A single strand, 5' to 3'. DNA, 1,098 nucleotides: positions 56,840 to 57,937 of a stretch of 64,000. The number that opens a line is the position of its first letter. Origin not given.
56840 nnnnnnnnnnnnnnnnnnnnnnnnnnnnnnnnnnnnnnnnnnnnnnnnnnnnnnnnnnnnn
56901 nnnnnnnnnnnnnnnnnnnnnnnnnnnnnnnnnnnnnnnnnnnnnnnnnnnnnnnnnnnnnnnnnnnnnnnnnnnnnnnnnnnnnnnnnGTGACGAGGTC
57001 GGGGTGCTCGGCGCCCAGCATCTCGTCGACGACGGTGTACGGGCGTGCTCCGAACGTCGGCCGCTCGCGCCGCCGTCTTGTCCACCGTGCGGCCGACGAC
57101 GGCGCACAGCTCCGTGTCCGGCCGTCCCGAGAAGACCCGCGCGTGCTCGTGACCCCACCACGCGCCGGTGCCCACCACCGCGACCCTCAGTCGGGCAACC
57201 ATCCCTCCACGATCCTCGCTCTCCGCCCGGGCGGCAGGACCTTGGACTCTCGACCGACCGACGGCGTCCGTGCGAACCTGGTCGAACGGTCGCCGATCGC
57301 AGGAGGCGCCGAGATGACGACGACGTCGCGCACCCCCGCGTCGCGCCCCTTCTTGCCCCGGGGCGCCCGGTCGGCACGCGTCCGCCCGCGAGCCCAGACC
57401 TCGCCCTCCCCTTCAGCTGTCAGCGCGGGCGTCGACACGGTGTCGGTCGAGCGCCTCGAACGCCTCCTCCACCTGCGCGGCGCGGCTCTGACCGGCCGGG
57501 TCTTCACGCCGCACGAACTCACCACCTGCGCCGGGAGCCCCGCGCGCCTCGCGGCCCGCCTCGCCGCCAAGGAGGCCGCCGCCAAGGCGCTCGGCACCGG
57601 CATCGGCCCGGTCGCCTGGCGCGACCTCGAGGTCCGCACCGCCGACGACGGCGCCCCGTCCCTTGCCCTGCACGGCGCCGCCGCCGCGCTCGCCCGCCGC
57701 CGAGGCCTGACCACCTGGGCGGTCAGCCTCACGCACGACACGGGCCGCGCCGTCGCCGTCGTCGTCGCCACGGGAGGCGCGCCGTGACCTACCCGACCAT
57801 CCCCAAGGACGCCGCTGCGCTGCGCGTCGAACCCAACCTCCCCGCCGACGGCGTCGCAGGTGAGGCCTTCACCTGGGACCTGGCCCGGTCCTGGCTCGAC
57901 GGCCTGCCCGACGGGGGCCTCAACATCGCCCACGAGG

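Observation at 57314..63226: PDH-like E1alpha/E1beta/E2 operon bracketed by a PPTase, an acetyl-CoA-synthetase-like ligase and a dedicated ACP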

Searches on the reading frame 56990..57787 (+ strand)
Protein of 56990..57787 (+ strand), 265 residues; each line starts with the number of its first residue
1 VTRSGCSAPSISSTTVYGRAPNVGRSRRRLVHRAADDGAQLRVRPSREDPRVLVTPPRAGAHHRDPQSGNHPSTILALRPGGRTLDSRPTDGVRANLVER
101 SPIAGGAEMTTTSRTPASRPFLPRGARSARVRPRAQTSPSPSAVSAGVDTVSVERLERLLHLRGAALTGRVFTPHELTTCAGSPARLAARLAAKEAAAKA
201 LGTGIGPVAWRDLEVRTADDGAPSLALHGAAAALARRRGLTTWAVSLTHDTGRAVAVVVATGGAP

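Call 9: search_protein_families(library=pfam, proteins=[window:56990-57787:+], max_evalue=0.01)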
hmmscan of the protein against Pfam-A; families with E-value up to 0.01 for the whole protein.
window:56990-57787:+ (265 aa): 1 family
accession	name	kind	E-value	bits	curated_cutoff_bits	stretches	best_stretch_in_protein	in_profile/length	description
PF01648.25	ACPS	-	1.8e-12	47.7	25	1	147-237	3-98/111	4'-phosphopantetheinyl transferase superfamily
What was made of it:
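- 57314..57787 (+): acpS: AcpS-type holo-ACP synthase (157 aa from ATG 57314). Its stop overlaps the ligase start (GTGA). PF01648 E=1.8e-12 (call 9).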

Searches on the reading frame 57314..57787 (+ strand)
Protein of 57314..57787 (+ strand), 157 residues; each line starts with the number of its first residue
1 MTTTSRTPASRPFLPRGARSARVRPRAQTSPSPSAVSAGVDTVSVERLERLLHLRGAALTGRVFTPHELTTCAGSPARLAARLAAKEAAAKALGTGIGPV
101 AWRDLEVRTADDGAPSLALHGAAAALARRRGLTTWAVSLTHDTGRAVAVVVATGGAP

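Call 10: search_protein_families(library=ncbifam, proteins=[window:57314-57787:+], max_evalue=0.001)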
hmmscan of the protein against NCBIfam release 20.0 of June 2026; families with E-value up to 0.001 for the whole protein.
window:57314-57787:+ (157 aa): 11 families
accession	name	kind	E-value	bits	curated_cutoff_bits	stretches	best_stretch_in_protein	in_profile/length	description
NF000832.0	PRK00070.3-2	equivalog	1.2e-28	99.8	107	1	36-153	3-115/116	holo-ACP synthase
NF011254.0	PRK14660.1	equivalog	4.4e-27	94.6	195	1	36-151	3-122/125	holo-[acyl-carrier-protein] synthase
NF011251.0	PRK14657.1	equivalog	1.9e-26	92.5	165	1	37-151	4-120/123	holo-[acyl-carrier-protein] synthase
NF011250.0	PRK14656.1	equivalog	1e-25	90.2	175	1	37-151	4-122/126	holo-[acyl-carrier-protein] synthase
TIGR00516.1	acpS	equivalog_domain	1.4e-18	67.4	59.8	1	38-152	5-120/125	holo-ACP synthase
TIGR00556.1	pantethn_trn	domain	1.5e-17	63.9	45.35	1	36-151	3-124/128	phosphopantetheine--protein transferase domain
NF011257.0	PRK14663.1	equivalog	9.6e-14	51.4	186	1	38-151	3-116/123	holo-[acyl-carrier-protein] synthase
NF011256.0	PRK14662.1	equivalog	1e-13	51.7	150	1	36-151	3-116/123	4'-phosphopantetheinyl transferase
NF000831.0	PRK00070.3-1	equivalog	3.6e-13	49.5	124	1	35-151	3-126/130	holo-ACP synthase AcpS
NF011253.0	PRK14659.1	equivalog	5e-11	43.3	156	1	37-151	4-118/123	holo-[acyl-carrier-protein] synthase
NF011255.0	PRK14661.1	equivalog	7e-05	22.8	209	1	76-151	39-106/169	holo-[acyl-carrier-protein] synthase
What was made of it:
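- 57314..57787 (+): TIGR00516 67.4 bits against cutoff 59.8 (call 10).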

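Call 54: find_homologous_proteins(query=window:57314-57784:+, max_evalue=0.00001)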
Query window:57314-57784:+ (157 aa): 695 proteins with E <= 0.00001 among 8000 candidates; the best 120 are listed.
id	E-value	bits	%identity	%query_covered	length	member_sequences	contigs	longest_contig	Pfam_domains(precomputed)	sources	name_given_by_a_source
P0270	5.4e-86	304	99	100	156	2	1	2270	PF01648.26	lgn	-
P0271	7.1e-65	236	80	90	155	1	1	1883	PF01648.26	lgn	-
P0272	8.7e-65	235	80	99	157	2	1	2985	PF01648.26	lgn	-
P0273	1.2e-55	206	70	99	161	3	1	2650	PF01648.26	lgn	-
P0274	1.6e-55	205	72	99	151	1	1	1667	PF01648.26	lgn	-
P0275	1.1e-39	154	71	66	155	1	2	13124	PF01648.26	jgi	jgi:holo-[acyl-carrier protein] synthase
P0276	6.2e-39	152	60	99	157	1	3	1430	PF01648.26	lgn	-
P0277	7.4e-39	151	59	99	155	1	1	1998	PF01648.26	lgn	-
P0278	7.6e-39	151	62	74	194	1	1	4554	PF01648.26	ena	-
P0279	3.9e-38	149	60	81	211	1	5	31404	PF01648.26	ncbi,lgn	-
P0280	4.3e-38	149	66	68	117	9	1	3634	PF01648.26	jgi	-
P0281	7.4e-38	148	57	83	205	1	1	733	PF01648.26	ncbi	-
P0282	8.0e-38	148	72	73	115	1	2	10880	PF01648.26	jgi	jgi:holo-[acyl-carrier protein] synthase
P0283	5.0e-37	145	67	69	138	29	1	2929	PF01648.26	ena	-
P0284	1.2e-36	144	69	69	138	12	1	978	PF01648.26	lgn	-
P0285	1.4e-36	144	63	83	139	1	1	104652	PF01648.26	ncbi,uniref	ncbi:holo-ACP synthase [Cellulomonas soli]|uniref:holo-ACP synthase n=1 Tax=Cellulomonas soli TaxID=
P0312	7.0e-29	119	52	76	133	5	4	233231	PF01648.26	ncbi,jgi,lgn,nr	ncbi:MAG: holo-ACP synthase [Chloroflexi bacterium]|jgi:holo-[acyl-carrier protein] synthase|nr:holo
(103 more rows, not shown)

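Call 55: find_encoding_contigs(protein=P0285, flank=8000, max_places=1)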
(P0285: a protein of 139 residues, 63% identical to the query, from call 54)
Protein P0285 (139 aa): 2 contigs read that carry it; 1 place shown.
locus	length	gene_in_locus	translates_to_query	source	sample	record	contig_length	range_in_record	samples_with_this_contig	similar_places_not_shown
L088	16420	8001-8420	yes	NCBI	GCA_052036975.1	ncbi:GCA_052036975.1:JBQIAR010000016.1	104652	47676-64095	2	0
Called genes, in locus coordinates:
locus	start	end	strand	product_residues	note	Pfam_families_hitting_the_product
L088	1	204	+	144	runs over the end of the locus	-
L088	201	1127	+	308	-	-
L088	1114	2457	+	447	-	PF01496:V_ATPase_I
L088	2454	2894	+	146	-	-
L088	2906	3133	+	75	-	-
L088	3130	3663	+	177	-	PF01991:vATP-synt_E (weak)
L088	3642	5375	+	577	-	PF02874:ATP-synt_ab_N (weak), PF16886:ATP-synt_ab_Xtn, PF00006:ATP-synt_ab, PF22919:ATP-synt_VA_C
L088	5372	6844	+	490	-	PF02874:ATP-synt_ab_N (weak), PF00006:ATP-synt_ab, PF22919:ATP-synt_VA_C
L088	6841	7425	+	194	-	PF01813:ATP-synt_D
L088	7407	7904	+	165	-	PF00582:Usp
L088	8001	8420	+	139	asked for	PF01648:ACPS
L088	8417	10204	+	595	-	PF00501:AMP-binding, PF13193:AMP-binding_C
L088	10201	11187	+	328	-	PF00676:E1_dh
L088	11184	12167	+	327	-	PF02779:Transket_pyr, PF02780:Transketolase_C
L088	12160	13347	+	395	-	PF00364:Biotin_lipoyl, PF25984:BSH_YknX (faint), PF25997:BSH_YhbJ (weak), PF02817:E3_binding, PF00198:2-oxoacid_dh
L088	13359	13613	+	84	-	PF00550:PP-binding (weak)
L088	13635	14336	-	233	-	-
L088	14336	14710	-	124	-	PF08000:bPH_1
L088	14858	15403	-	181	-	-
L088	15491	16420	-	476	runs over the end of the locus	PF02369:Big_1 (faint), PF22904:NOMO1-like_2nd (faint), PF24421:Ig_J (faint), PF09430:EMC7_beta-sandw (faint), PF12866:DUF3823 (faint), PF13620:CarboxypepD_reg, PF13715:CarbopepD_reg_2 (faint), PF13620:CarboxypepD_reg, +2 more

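Call 56: find_encoding_contigs(protein=P0312, flank=8000, max_places=2)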
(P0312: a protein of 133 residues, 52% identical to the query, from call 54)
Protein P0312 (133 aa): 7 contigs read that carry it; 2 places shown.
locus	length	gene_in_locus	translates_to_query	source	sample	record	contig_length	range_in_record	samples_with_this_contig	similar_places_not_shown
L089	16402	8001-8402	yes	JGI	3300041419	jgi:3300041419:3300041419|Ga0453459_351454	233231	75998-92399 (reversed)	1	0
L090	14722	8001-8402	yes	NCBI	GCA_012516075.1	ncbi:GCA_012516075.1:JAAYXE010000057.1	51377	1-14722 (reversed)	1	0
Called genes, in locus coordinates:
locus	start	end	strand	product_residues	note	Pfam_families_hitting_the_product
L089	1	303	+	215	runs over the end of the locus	PF13483:Lactamase_B_3, PF12706:Lactamase_B_2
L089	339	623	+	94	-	-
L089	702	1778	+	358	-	PF00730:HhH-GPD, PF00633:HHH, PF00293:NUDIX, PF14815:NUDIX_4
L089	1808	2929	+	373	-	PF01244:Peptidase_M19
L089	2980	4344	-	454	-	PF01494:FAD_binding_3 (weak), PF01946:Thi4 (weak), PF03486:HI0933_like (faint), PF07992:Pyr_redox_2, PF12831:FAD_oxidored (weak), PF13450:NAD_binding_8 (weak)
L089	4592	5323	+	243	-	-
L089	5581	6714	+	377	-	PF00675:Peptidase_M16, PF05193:Peptidase_M16_C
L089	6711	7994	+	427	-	PF00675:Peptidase_M16, PF05193:Peptidase_M16_C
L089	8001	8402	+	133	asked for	PF01648:ACPS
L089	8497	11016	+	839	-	PF01804:Penicil_amidase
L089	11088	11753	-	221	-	PF09335:VTT_dom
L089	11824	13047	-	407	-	PF13367:PrsW-protease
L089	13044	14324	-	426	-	PF13462:Thioredoxin_4, PF01323:DSBA, PF00160:Pro_isomerase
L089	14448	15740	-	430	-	-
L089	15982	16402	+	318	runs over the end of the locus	PF01073:3Beta_HSD, PF01370:Epimerase, PF02719:Polysacc_synt_2, PF04321:RmlD_sub_bind, PF05368:NmrA (faint), PF13460:NAD_binding_10, PF16363:GDP_Man_Dehyd, PF07993:NAD_binding_4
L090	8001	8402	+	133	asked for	PF01648:ACPS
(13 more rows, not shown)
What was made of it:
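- Tried and rejected: Its nearest relatives outside Micrococcales are Chloroflexota AcpS in unrelated contexts (calls 54, 56).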

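Call 60: search_protein_families(library=ncbifam, proteins=[L088:12160-13344:+], max_evalue=1e-20)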
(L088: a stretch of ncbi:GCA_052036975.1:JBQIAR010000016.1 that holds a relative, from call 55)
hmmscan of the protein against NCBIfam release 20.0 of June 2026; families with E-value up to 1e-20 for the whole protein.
L088:12160-13344:+ (395 aa): 9 families
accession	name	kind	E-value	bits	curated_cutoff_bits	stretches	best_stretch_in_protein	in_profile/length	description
TIGR01349.1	PDHac_trf_mito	equivalog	3.3e-74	250.6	445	1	85-393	129-433/437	pyruvate dehydrogenase complex dihydrolipoamide acetyltransferase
NF008814.0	PRK11854.1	equivalog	2e-53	181.8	722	1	98-391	333-631/637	pyruvate dehydrogenase complex dihydrolipoyllysine-residue acetyltransferase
NF004309.0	PRK05704.1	equivalog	3.4e-47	161.7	449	1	1-395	2-404/408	2-oxoglutarate dehydrogenase complex dihydrolipoyllysine-residue succinyltransferase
TIGR01348.1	PDHac_trf_long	equivalog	6.9e-46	157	552.1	1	98-392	285-582/587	dihydrolipoyllysine-residue acetyltransferase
TIGR02927.1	SucB_Actino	equivalog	1.4e-45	156.2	423.45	1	81-391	250-570/579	2-oxoglutarate dehydrogenase, E2 component, dihydrolipoamide succinyltransferase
TIGR01347.1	sucB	equivalog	4.8e-44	151.2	378.65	1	4-395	3-400/404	dihydrolipoyllysine-residue succinyltransferase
NF011416.0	PRK14843.1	equivalog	1.7e-27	96.2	429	1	178-393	125-343/347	dihydrolipoamide acetyltransferase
NF008815.0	PRK11857.1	equivalog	6e-27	94.9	378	1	96-395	3-305/308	dihydrolipoamide acetyltransferase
NF011457.0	PRK14875.1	equivalog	1.1e-25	90.4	307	1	3-138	5-129/372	acetoin dehydrogenase dihydrolipoyllysine-residue acetyltransferase subunit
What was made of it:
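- E2 fails every E2 equivalog cutoff (call 60).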
